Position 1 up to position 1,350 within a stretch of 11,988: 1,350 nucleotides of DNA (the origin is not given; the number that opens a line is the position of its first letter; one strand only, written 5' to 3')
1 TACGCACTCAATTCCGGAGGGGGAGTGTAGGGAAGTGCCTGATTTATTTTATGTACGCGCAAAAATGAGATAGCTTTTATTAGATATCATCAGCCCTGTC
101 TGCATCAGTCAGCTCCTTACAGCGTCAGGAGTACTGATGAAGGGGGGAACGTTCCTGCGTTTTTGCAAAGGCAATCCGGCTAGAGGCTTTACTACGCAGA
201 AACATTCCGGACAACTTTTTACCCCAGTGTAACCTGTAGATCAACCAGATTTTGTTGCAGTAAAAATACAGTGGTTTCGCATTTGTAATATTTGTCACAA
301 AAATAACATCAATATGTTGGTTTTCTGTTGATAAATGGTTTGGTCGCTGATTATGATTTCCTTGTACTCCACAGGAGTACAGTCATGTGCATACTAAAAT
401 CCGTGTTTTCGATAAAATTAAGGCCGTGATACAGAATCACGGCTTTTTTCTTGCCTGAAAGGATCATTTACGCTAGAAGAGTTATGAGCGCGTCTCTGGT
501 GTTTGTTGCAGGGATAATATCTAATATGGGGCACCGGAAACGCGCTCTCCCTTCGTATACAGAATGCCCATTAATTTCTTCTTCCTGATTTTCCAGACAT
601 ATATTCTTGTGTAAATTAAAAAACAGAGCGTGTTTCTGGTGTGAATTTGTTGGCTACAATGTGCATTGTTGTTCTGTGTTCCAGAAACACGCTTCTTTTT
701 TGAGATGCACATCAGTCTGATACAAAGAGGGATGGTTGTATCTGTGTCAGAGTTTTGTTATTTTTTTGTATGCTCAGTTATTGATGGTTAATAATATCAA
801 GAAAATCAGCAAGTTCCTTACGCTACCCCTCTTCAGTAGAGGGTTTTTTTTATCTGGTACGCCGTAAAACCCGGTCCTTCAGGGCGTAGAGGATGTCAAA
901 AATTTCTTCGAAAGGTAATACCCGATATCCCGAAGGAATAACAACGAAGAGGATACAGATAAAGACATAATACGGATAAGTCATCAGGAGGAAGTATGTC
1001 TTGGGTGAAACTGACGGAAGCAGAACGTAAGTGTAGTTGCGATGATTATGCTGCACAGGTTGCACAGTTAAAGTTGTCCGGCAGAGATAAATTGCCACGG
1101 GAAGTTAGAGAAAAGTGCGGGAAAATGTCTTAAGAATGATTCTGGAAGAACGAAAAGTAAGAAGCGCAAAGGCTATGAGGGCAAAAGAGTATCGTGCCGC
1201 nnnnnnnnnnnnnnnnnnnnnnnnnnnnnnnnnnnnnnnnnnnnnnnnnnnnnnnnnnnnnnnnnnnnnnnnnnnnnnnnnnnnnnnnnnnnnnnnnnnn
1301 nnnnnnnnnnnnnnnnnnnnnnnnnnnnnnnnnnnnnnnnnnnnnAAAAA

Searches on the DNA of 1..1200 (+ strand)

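Call 4: search_dna_similar(query=window:1-1000:+, collection=plasmids, mode=near, max_rows=25)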
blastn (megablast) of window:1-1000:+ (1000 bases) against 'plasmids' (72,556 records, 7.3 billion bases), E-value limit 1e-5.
Records with a match: 34; places in all: 42; records where one place covers at least 80% of the query: 21.
Best place of each record, by identity: >=99% 5; 95-99% 12; 80-90% 17.
By first word of the organism name: Escherichia 34.
By predicted mobility (MOB-suite, as given by PLSDB): mobilizable 17; conjugative 17.
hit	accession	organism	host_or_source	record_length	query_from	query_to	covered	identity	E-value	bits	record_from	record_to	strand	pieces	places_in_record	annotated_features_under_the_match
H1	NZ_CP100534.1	Escherichia coli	Gallus gallus domesticus,whole ...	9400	7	1000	99%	100.0%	0e+0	1836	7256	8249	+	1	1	none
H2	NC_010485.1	Escherichia coli SMS-3-5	-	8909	7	932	93%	98.9%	0e+0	1653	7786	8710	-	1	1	none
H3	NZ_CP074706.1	Escherichia coli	Homo sapiens,cell culture,rectal swab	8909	7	932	93%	98.9%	0e+0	1653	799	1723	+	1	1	none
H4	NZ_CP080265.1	Escherichia coli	Chicken fecal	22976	7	932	93%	98.9%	0e+0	1653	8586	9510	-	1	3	none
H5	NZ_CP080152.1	Escherichia coli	chicken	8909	7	932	93%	98.9%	0e+0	1653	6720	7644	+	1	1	none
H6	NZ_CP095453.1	Escherichia coli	chicken,cell culture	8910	7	932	93%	98.9%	0e+0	1653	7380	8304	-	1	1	none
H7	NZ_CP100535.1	Escherichia coli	Gallus gallus domesticus,whole ...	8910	7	932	93%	98.9%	0e+0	1653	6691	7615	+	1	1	none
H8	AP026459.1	Escherichia coli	whole organism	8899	7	932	93%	98.9%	0e+0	1653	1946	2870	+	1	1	hypothetical protein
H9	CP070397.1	Escherichia coli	food,chicken meat inner strip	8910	7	932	93%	98.9%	0e+0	1653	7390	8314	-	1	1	none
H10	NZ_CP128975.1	Escherichia coli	-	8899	7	932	93%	98.9%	0e+0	1653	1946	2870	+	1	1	none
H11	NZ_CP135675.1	Escherichia coli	-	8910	7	932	93%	98.9%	0e+0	1653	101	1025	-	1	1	none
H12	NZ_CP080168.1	Escherichia coli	chicken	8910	7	851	85%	99.1%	0e+0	1515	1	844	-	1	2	none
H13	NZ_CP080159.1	Escherichia coli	chicken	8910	7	851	85%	99.1%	0e+0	1515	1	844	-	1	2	none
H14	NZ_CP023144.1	Escherichia coli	food,raw milk cheese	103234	7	849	84%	83.8%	0e+0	784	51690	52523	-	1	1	none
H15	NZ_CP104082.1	Escherichia coli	dog,cell culture,Anal swab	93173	7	824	82%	84.2%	0e+0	778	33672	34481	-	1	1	none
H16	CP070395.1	Escherichia coli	food,chicken meat inner strip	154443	7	824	82%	84.2%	0e+0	778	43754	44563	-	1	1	hypothetical protein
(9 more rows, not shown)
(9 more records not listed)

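Call 5: search_rna_families(source=window, start=1, end=1200, threshold=evalue, max_evalue=10)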
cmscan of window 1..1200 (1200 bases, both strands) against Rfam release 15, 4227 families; matches with E-value up to 10: 6.
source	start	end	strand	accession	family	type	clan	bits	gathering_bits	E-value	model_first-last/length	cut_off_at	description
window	777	860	+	RF02732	JA04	Gene; sRNA;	-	20.7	81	4.2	1-81/81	no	Aggregatibacter sRNA JA04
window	386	459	+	RF00519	suhB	Gene; sRNA;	CL00108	19.6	41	0.29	1-77/77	no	Makes More Granules Regulator RNA (mmgR)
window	1067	1091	+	RF01082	SBWMV1_UPD-PKh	Cis-reg;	-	17.7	32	2.6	1-25/25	no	Pseudoknot of upstream pseudoknot domain (UPD) of the 3'UTR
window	731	853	+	RF01859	Phe_leader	Cis-reg; leader;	-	17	55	8.4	1-125/125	no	Phenylalanine leader peptide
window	206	277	+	RF00656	mir-205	Gene; miRNA;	-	14.4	55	4.3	1-75/75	no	mir-205 microRNA precursor family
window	88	172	-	RF01142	sR19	Gene; snRNA; snoRNA; CD-box;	-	11.8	45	6.4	1-63/63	no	Small nucleolar RNA sR19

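Call 7: get_annotated_region(hit=H1, flank=5000)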
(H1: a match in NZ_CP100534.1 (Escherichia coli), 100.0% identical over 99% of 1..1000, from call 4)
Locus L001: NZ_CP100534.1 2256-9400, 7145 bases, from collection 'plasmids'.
description: Escherichia coli strain LH10-b-1 plasmid pLH10-b-1-D, complete sequence
organism: Escherichia coli (NCBI taxid 562)
taxonomy: Bacteria; Pseudomonadota; Gammaproteobacteria; Enterobacterales; Enterobacteriaceae; Escherichia; Escherichia coli
host: -; source: Gallus gallus domesticus,whole organism,pooled poultry feces; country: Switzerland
typing (MOB-suite, as given by PLSDB): mobilizable; replicon rep_cluster_2350; relaxase MOBP
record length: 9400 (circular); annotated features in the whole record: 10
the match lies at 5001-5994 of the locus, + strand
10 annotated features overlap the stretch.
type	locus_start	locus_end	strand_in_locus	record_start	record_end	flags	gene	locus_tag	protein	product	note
CDS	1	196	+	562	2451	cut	cra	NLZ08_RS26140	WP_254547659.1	pore-forming bacteriocin colicin R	-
CDS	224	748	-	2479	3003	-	cri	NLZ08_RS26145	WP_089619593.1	colicin R immunity protein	-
CDS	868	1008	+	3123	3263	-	crl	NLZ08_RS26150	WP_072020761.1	colicin R system lysis protein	-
CDS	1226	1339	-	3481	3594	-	-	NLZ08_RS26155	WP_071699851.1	replication initiation protein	-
CDS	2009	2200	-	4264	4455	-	-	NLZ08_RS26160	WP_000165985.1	Rop family plasmid primer RNA-binding protein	-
CDS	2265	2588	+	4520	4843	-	-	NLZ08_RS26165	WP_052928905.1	MobC family plasmid mobilization relaxosome protein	-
CDS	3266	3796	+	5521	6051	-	-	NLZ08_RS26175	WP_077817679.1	MbeB family mobilization protein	-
CDS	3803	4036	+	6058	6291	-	-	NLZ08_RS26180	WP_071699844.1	MbeD family mobilization/exclusion protein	-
CDS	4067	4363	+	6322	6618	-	-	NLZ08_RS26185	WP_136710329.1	hypothetical protein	-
CDS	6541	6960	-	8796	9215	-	-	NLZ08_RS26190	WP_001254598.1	Exc2 family lipoprotein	-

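Call 8: get_annotated_region(hit=H8, flank=4000)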
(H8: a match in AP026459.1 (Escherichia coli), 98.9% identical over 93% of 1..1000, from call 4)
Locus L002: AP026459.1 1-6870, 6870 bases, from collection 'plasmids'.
description: Escherichia coli TUM1886 plasmid pMTY1886_NA4 DNA, complete sequence
organism: Escherichia coli (NCBI taxid 562)
taxonomy: Bacteria; Pseudomonadota; Gammaproteobacteria; Enterobacterales; Enterobacteriaceae; Escherichia; Escherichia coli
host: -; source: whole organism; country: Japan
typing (MOB-suite, as given by PLSDB): mobilizable; replicon rep_cluster_2350; relaxase MOBP
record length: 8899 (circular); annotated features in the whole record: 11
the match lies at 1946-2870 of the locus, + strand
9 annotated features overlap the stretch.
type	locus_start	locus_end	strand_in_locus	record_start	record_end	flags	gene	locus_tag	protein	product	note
CDS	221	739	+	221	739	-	-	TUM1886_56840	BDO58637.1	hypothetical protein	-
CDS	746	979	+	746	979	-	-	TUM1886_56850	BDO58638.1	hypothetical protein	-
CDS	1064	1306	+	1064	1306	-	-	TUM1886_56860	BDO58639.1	hypothetical protein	-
CDS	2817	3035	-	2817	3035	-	-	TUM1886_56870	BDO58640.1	hypothetical protein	-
CDS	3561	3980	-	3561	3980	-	-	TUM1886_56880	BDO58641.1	hypothetical protein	-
CDS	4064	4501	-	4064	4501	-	-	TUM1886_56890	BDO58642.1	hypothetical protein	-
CDS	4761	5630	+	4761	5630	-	-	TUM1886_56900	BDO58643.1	hypothetical protein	-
CDS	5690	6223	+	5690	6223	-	-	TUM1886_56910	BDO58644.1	hypothetical protein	-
CDS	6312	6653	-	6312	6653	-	-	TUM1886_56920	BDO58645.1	hypothetical protein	-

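Call 9: get_annotated_region(hit=H16, flank=6000)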
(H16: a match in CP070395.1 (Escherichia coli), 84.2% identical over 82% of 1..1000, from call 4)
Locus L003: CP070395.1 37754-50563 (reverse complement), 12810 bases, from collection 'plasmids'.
description: Escherichia coli strain CFSAN083829 plasmid pCFSAN083829_2, complete sequence
organism: Escherichia coli (NCBI taxid 562)
taxonomy: Bacteria; Pseudomonadota; Gammaproteobacteria; Enterobacterales; Enterobacteriaceae; Escherichia; Escherichia coli
host: -; source: food,chicken meat inner strip; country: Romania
typing (MOB-suite, as given by PLSDB): conjugative; replicon IncK2/Z; relaxase MOBP,MOBP; mating-pair formation MPF_I
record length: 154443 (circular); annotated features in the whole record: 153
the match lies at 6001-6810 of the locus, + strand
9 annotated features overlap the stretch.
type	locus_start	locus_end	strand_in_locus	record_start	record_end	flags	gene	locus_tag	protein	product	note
CDS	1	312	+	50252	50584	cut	-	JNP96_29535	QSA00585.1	nikA protein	-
CDS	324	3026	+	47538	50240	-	-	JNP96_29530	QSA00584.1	relaxase/mobilization nuclease domain-containing protein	-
CDS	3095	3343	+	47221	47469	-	-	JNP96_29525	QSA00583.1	transcriptional regulator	-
CDS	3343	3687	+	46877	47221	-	-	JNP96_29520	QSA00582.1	type II toxin-antitoxin system PemK/MazF family toxin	-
CDS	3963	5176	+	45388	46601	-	-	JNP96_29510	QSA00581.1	IS3 family transposase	-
CDS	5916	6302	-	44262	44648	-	-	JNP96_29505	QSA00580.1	hypothetical protein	-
CDS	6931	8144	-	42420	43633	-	-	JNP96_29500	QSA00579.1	IS3 family transposase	-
CDS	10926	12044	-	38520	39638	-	-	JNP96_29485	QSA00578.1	DsbC family protein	-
CDS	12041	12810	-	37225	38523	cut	trbA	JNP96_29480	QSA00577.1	IncI1-type conjugal transfer protein TrbA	-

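Call 10: search_dna_similar(query=window:60-480:+, collection=plasmids, mode=distant, max_rows=60, rows=spread)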
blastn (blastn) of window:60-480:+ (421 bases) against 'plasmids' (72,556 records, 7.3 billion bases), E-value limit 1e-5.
Records with a match: 34; places in all: 38; records where one place covers at least 80% of the query: 33.
Best place of each record, by identity: >=99% 17; 80-90% 17.
By first word of the organism name: Escherichia 34.
By predicted mobility (MOB-suite, as given by PLSDB): mobilizable 17; conjugative 17.
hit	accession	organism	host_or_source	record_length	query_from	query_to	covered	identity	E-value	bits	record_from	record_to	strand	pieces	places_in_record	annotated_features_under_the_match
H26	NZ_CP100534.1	Escherichia coli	Gallus gallus domesticus,whole ...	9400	1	421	100%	100.0%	0e+0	760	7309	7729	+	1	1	none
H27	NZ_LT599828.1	Escherichia coli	-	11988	1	421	100%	100.0%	0e+0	760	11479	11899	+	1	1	none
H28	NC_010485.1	Escherichia coli SMS-3-5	-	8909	1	421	100%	99.3%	0e+0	746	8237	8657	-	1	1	none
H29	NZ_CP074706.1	Escherichia coli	Homo sapiens,cell culture,rectal swab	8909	1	421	100%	99.3%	0e+0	746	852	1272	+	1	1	none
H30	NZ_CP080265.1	Escherichia coli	Chicken fecal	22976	1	421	100%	99.3%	0e+0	746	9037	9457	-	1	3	none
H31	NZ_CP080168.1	Escherichia coli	chicken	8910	1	421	100%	99.3%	0e+0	746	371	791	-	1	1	none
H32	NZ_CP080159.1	Escherichia coli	chicken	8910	1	421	100%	99.3%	0e+0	746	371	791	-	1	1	none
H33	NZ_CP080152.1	Escherichia coli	chicken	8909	1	421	100%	99.3%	0e+0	746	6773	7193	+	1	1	none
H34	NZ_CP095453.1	Escherichia coli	chicken,cell culture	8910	1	421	100%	99.3%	0e+0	746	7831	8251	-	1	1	none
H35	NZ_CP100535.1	Escherichia coli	Gallus gallus domesticus,whole ...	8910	1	421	100%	99.3%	0e+0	746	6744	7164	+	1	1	none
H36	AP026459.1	Escherichia coli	whole organism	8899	1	421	100%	99.3%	0e+0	746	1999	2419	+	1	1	none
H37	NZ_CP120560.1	Escherichia coli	Homo sapiens,isolate,feces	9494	1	421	100%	99.3%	0e+0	746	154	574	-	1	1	none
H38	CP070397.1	Escherichia coli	food,chicken meat inner strip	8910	1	421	100%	99.3%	0e+0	746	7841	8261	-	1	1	none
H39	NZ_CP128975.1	Escherichia coli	-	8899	1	421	100%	99.3%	0e+0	746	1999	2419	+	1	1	none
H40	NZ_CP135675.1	Escherichia coli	-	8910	1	421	100%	99.3%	0e+0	746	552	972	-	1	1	none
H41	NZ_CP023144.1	Escherichia coli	food,raw milk cheese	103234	2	421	100%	84.5%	8e-130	470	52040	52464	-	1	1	none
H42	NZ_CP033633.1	Escherichia coli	cell culture,chicken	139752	2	421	100%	84.5%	8e-130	470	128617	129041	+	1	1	none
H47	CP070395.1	Escherichia coli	food,chicken meat inner strip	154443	2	421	100%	84.5%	8e-130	470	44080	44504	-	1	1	hypothetical protein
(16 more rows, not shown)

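Call 13: get_annotated_region(hit=H41, flank=6000)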
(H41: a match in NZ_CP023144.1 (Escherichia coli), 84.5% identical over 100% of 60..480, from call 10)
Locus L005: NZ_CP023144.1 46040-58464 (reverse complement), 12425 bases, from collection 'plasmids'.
description: Escherichia coli strain CFSAN061770 plasmid pEGY2, complete sequence
organism: Escherichia coli (NCBI taxid 562)
taxonomy: Bacteria; Pseudomonadota; Gammaproteobacteria; Enterobacterales; Enterobacteriaceae; Escherichia; Escherichia coli
host: -; source: food,raw milk cheese; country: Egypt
typing (MOB-suite, as given by PLSDB): conjugative; replicon IncK2/Z; relaxase MOBP; mating-pair formation MPF_I
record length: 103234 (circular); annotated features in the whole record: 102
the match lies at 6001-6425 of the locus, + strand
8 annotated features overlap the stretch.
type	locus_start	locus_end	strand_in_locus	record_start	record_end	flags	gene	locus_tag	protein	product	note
CDS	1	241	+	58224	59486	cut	trbA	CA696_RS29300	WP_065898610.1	IncI1-type conjugal transfer protein TrbA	-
CDS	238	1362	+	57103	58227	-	-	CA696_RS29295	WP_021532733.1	DsbC family protein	-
CDS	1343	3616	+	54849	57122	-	trbC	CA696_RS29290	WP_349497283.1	F-type conjugative transfer protein TrbC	-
CDS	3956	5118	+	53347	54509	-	-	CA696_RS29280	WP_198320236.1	IS3 family transposase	-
CDS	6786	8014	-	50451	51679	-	-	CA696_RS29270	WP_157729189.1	IS3 family transposase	-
CDS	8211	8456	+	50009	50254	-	-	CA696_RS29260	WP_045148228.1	hypothetical protein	-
CDS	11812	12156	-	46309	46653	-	-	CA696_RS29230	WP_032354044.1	type II toxin-antitoxin system PemK/MazF family toxin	-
CDS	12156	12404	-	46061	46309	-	-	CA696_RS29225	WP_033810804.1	cell growth regulatory protein MazE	-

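Call 14: get_annotated_region(hit=H42, flank=6000)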
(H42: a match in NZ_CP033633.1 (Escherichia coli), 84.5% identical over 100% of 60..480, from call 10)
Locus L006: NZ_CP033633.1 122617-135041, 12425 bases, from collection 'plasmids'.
description: Escherichia coli isolate ECCNB12-2 plasmid pTB-nb2, complete sequence
organism: Escherichia coli (NCBI taxid 562)
taxonomy: Bacteria; Pseudomonadota; Gammaproteobacteria; Enterobacterales; Enterobacteriaceae; Escherichia; Escherichia coli
host: -; source: cell culture,chicken; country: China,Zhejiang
typing (MOB-suite, as given by PLSDB): conjugative; replicon IncK2/Z; relaxase MOBP,MOBP,MOBP; mating-pair formation MPF_I
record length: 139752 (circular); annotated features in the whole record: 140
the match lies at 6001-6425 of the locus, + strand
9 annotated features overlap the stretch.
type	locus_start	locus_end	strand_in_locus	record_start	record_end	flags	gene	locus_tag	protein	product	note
CDS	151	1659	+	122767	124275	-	ltrA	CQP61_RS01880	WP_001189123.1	group II intron reverse transcriptase/maturase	GO:0000373 - Group II intron splicing [Evidence IEA]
CDS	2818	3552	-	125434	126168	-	istB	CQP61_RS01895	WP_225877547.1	IS21-like element helper ATPase IstB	-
CDS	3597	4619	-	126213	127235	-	istA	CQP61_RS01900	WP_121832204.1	IS21-like element IS100 family transposase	GO:0006313 - DNA transposition [Evidence IEA]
CDS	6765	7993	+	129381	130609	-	-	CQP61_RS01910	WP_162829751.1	IS3 family transposase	-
CDS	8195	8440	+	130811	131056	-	-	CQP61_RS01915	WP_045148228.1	hypothetical protein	-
predicted_resistance_gene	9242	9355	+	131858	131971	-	astA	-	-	heat-stable enterotoxin EAST1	predicted by amrfinderplus; class ; identity 100.0%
CDS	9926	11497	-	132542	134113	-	-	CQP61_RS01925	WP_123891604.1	IS66 family transposase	-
CDS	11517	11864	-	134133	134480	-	tnpB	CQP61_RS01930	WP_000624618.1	IS66 family insertion sequence element accessory protein TnpB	-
CDS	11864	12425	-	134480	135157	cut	tnpA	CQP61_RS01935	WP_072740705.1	IS66-like element accessory protein TnpA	GO:0006313 - DNA transposition [Evidence IEA]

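Call 21: search_dna_similar(query=window:7-850:+, collection=ecoli_genomes, mode=distant, max_rows=40, rows=spread)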
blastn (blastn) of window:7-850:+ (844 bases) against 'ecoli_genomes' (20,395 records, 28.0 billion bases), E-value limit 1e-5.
Records with a match: 53; places in all: 75; records where one place covers at least 80% of the query: 42.
Genomes with a match: 36 of 5426; with a place that covers at least 80% of the query: 33. Places per genome that has any: lowest 1, median 2, highest 6. On chromosomes: 0 places; on plasmids: 75.
Best place of each record, by identity: >=99% 6; 95-99% 17; 80-90% 30.
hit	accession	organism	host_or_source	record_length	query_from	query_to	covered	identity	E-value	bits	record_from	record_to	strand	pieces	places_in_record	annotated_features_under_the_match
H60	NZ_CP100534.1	Escherichia coli strain LH10-b-1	Gallus gallus domesticus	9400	1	844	100%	100.0%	0e+0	1523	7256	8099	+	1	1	none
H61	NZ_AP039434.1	Escherichia coli strain EC332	Gallus gallus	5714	1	844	100%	99.9%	0e+0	1515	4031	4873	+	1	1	none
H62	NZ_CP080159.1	Escherichia coli strain PK8261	chicken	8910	1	844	100%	99.1%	0e+0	1483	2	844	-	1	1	none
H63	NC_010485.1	Escherichia coli SMS-3-5 strain SMS-3-5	-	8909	1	844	100%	98.9%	0e+0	1479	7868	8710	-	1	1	none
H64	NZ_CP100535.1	Escherichia coli strain LH10-b-1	Gallus gallus domesticus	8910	1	844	100%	98.9%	0e+0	1479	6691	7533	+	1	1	none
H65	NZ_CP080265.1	Escherichia coli strain 135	Chicken fecal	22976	1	844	100%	98.9%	0e+0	1479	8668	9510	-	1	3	none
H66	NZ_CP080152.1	Escherichia coli strain PK8276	chicken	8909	1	844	100%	98.9%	0e+0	1479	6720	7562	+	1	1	none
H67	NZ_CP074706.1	Escherichia coli strain 702/18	Homo sapiens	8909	1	844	100%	98.9%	0e+0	1479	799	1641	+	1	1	none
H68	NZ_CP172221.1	Escherichia coli strain GF4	chicken meat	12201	1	844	100%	98.9%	0e+0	1479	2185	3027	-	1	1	none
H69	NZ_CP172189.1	Escherichia coli strain GF60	chicken meat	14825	1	844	100%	98.9%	0e+0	1479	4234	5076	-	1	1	none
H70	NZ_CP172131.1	Escherichia coli strain GF43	chicken meat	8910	1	844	100%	98.9%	0e+0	1479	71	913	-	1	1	none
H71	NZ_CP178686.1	Escherichia coli strain VTB97420v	Chicken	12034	1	844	100%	98.9%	0e+0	1479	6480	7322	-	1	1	none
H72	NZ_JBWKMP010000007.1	Escherichia coli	chicken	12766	1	844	100%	98.8%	0e+0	1472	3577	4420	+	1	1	none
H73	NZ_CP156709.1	Escherichia coli strain PKF11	Milvus migrans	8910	1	844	100%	98.8%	0e+0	1474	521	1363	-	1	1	none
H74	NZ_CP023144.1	Escherichia coli strain CFSAN061770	missing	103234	1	843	100%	83.4%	0e+0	900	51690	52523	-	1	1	none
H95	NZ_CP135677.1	Escherichia coli strain TUM9803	missing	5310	728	844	14%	82.2%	3e-19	106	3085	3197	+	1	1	none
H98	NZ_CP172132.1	Escherichia coli strain GF43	chicken meat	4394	728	844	14%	81.0%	4e-18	103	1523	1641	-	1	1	none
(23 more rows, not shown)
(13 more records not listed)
